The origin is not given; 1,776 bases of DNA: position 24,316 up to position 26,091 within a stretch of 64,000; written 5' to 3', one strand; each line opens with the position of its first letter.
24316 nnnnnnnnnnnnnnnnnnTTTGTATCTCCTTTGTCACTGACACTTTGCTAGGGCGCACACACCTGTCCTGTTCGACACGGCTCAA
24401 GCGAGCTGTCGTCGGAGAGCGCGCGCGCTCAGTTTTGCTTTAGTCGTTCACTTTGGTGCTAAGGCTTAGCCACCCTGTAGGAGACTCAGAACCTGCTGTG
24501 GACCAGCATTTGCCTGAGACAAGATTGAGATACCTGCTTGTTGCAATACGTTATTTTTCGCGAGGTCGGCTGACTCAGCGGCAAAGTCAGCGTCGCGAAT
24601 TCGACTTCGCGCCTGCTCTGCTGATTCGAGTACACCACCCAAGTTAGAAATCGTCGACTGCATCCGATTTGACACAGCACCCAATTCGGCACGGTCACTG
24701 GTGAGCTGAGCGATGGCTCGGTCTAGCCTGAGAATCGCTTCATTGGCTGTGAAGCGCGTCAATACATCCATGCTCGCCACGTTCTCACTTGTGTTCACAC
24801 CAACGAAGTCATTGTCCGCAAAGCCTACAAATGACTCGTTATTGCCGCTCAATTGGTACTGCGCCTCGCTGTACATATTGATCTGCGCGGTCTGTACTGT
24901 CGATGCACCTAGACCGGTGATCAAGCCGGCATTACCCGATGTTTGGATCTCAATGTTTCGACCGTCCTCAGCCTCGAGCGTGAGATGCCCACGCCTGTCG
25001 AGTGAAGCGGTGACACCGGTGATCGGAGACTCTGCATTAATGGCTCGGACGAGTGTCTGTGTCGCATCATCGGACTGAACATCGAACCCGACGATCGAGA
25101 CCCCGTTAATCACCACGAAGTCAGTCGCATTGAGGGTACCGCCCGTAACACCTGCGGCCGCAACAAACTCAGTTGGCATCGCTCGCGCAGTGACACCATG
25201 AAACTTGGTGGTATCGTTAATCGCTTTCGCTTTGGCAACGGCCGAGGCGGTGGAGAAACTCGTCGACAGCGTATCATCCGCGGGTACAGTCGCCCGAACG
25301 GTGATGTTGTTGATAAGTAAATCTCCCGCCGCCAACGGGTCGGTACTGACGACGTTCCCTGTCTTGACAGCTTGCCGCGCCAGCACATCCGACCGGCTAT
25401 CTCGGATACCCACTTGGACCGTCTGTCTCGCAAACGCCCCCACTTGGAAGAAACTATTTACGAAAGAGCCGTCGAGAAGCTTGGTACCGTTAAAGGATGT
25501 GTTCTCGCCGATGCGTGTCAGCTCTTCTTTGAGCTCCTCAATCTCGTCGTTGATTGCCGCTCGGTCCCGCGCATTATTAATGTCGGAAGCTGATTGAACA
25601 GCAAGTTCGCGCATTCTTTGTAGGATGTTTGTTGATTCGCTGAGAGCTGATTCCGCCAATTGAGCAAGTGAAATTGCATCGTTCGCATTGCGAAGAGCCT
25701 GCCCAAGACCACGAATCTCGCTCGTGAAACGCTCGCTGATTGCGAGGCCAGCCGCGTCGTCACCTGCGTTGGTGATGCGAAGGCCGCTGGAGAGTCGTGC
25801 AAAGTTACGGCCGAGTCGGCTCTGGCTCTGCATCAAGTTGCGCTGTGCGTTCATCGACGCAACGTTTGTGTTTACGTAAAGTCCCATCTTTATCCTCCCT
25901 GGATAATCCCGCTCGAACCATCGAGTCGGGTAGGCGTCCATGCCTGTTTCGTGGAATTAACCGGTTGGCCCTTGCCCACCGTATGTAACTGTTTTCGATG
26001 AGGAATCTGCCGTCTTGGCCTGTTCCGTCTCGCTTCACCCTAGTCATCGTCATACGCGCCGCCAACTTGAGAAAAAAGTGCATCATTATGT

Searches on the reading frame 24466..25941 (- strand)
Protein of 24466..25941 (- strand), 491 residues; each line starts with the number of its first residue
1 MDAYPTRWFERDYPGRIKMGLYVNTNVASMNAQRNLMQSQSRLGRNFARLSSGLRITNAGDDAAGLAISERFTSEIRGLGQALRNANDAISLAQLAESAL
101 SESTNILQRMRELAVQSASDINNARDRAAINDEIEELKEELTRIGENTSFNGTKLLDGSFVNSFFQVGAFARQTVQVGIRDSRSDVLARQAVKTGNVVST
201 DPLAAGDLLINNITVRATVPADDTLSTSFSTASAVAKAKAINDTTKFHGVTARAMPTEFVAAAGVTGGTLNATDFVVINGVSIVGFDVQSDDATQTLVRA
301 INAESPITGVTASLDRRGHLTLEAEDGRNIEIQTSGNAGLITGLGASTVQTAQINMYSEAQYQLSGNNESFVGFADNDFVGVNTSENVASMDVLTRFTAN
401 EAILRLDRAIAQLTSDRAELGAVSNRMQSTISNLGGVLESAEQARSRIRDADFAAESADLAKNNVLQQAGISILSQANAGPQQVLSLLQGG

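Call 85: search_protein_families(library=pfam, proteins=[window:24466-25941:-], max_evalue=0.0001)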
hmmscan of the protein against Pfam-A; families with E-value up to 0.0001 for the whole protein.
window:24466-25941:- (491 aa): 3 families
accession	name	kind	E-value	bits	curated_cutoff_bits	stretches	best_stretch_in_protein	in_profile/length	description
PF00669.25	Flagellin_N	-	7.1e-45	152.9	26.6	1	23-159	1-137/139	Bacterial flagellin N-terminal helical region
PF00700.27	Flagellin_C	-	1.4e-24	86.7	23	1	406-488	4-86/86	Bacterial flagellin C-terminal helical region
PF07196.18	Flagellin_IN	-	3.3e-07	30.8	22.7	1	277-325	3-54/55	Flagellin hook IN motif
